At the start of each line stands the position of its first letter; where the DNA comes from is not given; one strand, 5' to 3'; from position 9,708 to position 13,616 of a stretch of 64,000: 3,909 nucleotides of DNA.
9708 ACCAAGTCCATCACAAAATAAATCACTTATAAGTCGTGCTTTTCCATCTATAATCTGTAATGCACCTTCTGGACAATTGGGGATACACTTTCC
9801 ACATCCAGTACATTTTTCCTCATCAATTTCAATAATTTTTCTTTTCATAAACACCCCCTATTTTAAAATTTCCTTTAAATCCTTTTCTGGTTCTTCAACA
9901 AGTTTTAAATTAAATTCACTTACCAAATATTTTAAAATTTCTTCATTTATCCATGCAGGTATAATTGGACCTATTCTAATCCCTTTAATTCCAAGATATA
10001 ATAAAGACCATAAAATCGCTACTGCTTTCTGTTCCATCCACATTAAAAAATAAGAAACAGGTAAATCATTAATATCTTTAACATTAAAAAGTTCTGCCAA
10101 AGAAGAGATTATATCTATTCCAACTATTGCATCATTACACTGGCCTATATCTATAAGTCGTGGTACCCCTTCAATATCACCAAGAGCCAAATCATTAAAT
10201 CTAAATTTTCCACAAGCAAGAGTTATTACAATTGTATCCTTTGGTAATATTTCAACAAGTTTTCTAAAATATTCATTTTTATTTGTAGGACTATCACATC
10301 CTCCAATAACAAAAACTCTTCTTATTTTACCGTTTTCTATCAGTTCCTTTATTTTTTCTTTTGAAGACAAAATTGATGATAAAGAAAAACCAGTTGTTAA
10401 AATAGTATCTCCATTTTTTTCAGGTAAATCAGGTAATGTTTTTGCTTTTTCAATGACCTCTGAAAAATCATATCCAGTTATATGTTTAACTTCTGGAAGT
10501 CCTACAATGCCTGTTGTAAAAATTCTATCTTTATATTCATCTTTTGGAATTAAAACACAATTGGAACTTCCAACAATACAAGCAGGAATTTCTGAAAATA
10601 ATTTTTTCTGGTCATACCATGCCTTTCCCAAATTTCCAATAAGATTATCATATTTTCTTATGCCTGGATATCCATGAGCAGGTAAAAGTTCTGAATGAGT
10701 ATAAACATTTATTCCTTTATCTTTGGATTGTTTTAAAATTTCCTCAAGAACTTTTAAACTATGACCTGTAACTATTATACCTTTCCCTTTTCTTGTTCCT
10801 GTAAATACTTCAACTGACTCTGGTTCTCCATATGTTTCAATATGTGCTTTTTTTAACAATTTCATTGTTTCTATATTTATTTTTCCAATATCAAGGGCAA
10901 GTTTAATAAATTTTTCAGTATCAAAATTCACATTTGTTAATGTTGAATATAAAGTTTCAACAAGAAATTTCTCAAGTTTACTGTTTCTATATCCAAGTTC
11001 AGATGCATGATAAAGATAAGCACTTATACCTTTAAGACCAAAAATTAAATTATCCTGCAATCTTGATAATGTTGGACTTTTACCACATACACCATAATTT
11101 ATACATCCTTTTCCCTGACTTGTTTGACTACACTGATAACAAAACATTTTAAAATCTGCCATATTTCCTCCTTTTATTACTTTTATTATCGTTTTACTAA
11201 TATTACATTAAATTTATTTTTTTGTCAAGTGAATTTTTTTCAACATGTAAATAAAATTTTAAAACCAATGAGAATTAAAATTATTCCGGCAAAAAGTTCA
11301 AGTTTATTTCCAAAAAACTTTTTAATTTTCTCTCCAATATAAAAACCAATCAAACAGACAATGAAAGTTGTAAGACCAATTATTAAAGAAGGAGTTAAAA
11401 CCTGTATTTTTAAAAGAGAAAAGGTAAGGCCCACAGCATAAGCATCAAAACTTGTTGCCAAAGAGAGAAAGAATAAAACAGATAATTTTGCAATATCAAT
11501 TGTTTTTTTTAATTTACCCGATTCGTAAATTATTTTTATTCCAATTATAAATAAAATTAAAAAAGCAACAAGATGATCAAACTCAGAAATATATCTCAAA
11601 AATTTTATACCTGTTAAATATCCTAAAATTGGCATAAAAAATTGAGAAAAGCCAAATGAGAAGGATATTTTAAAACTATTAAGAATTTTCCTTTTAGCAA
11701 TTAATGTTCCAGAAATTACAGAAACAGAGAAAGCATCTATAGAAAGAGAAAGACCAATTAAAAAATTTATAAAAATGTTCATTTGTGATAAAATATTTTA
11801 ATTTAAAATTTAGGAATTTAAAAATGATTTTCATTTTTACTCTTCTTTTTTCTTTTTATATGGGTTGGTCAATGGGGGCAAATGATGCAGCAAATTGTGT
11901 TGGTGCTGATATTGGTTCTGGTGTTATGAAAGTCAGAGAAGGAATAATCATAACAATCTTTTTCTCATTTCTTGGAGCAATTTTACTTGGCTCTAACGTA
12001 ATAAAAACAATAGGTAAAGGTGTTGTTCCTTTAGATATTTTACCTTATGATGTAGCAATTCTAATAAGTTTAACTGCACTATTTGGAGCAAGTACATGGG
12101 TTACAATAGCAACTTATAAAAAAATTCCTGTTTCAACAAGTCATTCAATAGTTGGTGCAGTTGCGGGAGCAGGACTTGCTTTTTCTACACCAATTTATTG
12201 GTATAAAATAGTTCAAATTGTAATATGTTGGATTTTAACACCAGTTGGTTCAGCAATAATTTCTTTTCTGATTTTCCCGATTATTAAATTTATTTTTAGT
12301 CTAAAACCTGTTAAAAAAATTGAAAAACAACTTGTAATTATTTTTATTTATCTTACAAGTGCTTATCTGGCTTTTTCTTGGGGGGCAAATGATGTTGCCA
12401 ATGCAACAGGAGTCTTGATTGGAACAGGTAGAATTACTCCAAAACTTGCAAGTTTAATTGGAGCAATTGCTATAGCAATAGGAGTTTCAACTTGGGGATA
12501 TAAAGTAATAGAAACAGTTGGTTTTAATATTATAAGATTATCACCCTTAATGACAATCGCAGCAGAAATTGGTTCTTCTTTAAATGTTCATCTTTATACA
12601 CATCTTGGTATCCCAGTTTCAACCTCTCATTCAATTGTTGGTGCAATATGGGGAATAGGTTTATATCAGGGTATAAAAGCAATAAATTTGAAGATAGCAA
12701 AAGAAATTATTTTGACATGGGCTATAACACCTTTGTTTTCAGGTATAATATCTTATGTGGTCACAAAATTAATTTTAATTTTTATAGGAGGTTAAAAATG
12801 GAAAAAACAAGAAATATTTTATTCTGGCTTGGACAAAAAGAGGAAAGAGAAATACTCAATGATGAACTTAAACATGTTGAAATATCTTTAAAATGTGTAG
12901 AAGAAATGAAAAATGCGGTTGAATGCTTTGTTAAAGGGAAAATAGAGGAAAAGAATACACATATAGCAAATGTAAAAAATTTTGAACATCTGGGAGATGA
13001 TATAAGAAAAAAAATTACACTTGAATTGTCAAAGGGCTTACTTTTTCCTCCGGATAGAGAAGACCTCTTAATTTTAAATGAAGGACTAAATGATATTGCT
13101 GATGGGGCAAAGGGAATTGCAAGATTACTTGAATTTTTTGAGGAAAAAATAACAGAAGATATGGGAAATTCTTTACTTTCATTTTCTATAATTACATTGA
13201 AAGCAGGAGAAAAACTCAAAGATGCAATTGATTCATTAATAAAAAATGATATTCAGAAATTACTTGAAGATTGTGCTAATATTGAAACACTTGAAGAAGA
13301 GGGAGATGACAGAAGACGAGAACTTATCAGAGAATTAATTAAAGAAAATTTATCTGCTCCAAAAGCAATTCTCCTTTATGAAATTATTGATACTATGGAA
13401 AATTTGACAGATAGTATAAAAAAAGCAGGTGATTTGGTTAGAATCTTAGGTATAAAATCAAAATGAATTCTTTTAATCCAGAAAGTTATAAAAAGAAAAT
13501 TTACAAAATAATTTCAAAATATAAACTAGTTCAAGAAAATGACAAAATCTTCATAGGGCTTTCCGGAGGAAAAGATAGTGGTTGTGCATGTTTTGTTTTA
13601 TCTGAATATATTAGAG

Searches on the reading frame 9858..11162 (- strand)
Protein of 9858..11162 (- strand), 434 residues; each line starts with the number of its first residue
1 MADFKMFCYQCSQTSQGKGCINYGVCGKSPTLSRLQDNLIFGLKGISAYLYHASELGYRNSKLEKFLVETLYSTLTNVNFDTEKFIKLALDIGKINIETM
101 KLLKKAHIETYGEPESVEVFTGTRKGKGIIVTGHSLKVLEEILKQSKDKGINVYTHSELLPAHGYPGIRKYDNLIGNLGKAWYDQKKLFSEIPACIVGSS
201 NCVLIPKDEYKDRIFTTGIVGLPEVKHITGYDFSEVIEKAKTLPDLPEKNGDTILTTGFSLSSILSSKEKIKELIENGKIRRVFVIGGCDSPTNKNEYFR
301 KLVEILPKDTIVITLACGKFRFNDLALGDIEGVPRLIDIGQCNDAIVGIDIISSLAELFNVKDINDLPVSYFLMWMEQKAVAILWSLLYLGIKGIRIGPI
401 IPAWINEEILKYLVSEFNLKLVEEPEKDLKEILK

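Call 56: search_protein_families(library=pfam, proteins=[window:9858-11162:-], max_evalue=1e-8)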
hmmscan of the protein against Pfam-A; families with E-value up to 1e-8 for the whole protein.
window:9858-11162:- (434 aa): 1 family
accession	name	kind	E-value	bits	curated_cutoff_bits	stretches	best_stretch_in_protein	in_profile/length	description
PF03063.25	Prismane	-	5.6e-114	382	27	2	84-430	160-513/513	Prismane/CO dehydrogenase family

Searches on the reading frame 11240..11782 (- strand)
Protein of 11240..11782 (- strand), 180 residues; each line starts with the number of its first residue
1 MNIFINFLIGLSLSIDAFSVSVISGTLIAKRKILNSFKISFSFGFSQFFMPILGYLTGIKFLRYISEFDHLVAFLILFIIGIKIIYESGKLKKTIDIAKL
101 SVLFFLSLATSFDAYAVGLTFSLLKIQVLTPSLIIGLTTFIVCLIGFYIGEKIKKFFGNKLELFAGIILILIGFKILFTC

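Call 56: search_protein_families(library=pfam, proteins=[window:11240-11782:-], max_evalue=1e-8)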
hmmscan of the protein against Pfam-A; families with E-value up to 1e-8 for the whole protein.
window:11240-11782:- (180 aa): 1 family
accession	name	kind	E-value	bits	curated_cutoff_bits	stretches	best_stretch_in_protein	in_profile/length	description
PF02659.21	Mntp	-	3.2e-40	137.8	24.4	1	33-177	4-152/152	Putative manganese efflux pump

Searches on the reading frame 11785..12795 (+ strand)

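Call 56: search_protein_families(library=pfam, proteins=[window:11785-12795:+], max_evalue=1e-8)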
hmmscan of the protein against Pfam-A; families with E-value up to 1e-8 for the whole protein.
window:11785-12795:+ (336 aa): 1 family
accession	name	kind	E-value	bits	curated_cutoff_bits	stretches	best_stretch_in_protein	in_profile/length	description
PF01384.25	PHO4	-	6.9e-74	249.3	33.7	1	30-323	1-350/350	Phosphate transporter family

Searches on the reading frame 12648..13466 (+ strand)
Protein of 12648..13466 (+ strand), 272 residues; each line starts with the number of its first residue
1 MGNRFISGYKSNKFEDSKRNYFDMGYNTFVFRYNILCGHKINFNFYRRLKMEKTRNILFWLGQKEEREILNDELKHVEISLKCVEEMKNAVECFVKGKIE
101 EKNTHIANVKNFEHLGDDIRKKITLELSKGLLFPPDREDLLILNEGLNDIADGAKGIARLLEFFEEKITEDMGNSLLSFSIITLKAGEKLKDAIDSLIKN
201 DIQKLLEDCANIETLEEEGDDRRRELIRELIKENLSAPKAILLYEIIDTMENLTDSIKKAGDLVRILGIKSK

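Call 57: search_protein_families(library=pfam, proteins=[window:12648-13466:+], max_evalue=1e-8)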
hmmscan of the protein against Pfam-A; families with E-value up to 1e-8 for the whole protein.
window:12648-13466:+ (272 aa): 1 family
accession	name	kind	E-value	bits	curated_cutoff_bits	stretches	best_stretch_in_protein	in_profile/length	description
PF01865.21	PhoU_div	-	1.8e-29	103.1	24.4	1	64-268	8-212/214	Protein of unknown function DUF47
